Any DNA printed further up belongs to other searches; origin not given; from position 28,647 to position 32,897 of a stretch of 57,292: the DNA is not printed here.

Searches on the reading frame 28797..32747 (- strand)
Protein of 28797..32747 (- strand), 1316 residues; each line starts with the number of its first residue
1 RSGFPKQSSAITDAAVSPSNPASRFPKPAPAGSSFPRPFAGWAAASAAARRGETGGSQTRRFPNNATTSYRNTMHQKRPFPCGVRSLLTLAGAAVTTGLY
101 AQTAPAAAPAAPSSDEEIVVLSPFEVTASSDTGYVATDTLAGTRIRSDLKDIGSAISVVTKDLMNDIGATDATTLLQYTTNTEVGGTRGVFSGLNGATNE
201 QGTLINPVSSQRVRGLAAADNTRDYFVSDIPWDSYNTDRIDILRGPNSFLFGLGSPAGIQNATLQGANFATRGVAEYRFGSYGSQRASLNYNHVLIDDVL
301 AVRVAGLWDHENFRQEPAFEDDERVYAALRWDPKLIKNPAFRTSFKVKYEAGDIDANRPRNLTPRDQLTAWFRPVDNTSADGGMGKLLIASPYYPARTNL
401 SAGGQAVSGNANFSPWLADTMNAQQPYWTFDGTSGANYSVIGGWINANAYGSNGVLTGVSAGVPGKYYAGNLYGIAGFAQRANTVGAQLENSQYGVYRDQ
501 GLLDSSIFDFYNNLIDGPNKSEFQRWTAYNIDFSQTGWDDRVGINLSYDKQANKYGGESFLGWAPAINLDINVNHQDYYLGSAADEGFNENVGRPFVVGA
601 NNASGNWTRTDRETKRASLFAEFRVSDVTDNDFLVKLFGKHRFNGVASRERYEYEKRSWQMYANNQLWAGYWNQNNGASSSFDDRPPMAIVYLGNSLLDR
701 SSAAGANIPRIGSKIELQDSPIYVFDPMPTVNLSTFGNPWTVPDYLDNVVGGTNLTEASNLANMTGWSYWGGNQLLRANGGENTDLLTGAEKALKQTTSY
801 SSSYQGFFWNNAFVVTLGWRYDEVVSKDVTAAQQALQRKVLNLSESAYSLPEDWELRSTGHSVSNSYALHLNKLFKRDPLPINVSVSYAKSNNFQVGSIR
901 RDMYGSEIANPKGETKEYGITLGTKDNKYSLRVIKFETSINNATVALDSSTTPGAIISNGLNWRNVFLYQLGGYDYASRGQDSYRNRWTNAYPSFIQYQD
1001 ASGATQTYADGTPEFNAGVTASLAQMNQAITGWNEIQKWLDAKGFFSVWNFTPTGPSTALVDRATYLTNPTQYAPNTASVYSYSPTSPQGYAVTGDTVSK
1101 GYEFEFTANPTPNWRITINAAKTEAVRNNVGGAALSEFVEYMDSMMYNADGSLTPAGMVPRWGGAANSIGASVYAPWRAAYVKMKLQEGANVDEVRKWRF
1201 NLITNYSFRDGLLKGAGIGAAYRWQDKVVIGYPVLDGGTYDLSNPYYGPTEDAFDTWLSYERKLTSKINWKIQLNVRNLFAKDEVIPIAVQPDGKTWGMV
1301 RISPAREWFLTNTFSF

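Call 50: search_protein_families(library=pfam, proteins=[window:28797-32747:-], max_evalue=0.00001)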
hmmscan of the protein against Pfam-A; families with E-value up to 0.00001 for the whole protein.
window:28797-32747:- (1316 aa): 1 family
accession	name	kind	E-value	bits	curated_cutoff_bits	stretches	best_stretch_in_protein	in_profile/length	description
PF07715.20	Plug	-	2.6e-08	34.8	23.9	1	149-259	2-107/107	TonB-dependent Receptor Plug Domain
